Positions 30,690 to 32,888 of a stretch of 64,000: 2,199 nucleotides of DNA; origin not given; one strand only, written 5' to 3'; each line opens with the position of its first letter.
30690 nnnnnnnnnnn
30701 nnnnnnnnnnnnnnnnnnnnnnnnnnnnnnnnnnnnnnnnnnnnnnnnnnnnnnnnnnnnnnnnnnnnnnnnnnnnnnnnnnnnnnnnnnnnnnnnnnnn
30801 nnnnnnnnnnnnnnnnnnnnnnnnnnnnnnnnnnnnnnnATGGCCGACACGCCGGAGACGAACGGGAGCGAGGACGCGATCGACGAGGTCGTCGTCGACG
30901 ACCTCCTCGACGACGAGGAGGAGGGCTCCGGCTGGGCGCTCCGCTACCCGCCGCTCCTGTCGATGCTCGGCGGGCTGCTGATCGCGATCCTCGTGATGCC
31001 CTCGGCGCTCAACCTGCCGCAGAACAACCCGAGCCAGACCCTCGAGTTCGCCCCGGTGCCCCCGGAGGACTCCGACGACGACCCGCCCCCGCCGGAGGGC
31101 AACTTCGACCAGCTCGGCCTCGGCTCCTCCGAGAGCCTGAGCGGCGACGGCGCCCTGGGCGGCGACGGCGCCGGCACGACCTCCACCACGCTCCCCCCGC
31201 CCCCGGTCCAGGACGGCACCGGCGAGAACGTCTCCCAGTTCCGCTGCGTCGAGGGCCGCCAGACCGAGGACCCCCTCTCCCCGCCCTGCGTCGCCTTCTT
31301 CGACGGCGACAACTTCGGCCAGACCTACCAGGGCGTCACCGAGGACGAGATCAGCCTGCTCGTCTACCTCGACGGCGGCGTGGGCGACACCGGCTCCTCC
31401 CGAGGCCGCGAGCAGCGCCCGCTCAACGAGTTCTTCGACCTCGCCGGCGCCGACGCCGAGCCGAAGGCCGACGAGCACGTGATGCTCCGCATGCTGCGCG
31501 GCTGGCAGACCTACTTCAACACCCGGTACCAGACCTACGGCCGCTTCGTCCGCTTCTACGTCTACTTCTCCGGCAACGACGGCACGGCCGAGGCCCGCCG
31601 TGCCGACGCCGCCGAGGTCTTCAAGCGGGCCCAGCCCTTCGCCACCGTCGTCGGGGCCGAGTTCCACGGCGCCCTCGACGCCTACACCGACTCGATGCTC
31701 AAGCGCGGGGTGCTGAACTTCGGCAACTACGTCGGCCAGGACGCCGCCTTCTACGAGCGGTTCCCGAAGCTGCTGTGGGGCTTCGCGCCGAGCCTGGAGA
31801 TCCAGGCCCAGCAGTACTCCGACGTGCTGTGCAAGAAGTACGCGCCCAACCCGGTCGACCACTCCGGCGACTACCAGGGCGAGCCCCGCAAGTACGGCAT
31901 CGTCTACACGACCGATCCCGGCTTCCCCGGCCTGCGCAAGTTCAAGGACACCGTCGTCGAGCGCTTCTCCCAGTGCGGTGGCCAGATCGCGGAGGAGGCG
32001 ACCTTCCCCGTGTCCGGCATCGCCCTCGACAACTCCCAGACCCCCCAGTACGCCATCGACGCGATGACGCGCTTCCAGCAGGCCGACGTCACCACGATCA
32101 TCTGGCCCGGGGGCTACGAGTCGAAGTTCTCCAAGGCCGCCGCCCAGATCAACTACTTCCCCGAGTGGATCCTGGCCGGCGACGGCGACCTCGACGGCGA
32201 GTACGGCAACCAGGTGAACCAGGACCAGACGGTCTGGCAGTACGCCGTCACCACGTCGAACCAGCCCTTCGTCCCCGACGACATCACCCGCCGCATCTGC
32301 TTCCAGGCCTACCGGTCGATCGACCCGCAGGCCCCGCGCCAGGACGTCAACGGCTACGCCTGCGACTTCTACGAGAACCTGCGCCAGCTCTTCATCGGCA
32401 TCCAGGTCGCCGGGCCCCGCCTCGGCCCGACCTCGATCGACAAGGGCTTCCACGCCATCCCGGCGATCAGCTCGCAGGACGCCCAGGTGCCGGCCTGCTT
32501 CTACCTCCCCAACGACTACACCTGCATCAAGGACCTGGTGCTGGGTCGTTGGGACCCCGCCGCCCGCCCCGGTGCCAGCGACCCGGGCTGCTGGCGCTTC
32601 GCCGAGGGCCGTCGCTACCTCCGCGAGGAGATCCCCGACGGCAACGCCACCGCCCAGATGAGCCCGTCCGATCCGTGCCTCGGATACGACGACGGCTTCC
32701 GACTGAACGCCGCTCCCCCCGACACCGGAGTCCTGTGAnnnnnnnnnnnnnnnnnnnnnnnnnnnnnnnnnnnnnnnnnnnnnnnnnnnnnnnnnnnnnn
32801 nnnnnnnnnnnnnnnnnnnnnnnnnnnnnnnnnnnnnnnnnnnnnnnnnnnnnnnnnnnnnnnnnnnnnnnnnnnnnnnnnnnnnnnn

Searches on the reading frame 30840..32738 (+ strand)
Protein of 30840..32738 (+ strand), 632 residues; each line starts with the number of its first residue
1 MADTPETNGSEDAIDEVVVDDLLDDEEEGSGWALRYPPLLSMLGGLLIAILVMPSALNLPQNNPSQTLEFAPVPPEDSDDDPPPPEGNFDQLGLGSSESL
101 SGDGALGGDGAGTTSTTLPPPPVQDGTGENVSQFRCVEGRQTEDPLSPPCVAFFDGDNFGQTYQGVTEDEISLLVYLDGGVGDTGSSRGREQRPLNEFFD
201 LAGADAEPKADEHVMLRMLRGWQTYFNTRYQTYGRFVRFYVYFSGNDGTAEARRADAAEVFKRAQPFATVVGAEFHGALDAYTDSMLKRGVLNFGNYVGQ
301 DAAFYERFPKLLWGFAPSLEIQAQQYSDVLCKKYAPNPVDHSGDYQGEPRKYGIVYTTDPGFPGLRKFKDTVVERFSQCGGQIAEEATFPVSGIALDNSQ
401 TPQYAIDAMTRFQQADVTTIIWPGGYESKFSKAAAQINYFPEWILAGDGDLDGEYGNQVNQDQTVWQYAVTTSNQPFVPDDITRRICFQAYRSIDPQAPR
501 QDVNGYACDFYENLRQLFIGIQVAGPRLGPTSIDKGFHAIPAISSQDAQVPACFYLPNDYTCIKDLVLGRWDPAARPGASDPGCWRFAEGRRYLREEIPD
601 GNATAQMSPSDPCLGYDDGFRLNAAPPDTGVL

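Call 9: search_protein_families(library=pfam, proteins=[window:30840-32738:+], max_evalue=0.01)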
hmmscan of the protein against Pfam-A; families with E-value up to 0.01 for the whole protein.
window:30840-32738:+ (632 aa): 0 families

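Call 42: search_protein_families(library=ncbifam, proteins=[window:30840-32738:+], max_evalue=0.01)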
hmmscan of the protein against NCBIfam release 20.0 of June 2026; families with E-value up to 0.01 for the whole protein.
window:30840-32738:+ (632 aa): 0 families

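Call 67: search_protein_families(library=pfam, proteins=[window:30840-32738:+], max_evalue=1)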
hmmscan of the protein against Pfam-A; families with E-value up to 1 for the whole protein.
window:30840-32738:+ (632 aa): 1 family
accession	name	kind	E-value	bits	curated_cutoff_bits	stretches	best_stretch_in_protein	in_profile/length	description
PF03276.19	Gag_spuma_N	-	0.089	13.1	25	1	199-304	10-113/142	Spumavirus gag protein, N-terminal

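Call 70: search_solved_structures(query=A3, max_evalue=1)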
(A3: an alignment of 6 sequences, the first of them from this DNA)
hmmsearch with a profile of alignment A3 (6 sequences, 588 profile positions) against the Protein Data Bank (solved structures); distinct sequences matched with E-value up to 1: 1.
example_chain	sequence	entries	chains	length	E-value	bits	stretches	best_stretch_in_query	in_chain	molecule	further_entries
5fna_A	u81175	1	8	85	0.58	11.9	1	234-307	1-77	Caspase-1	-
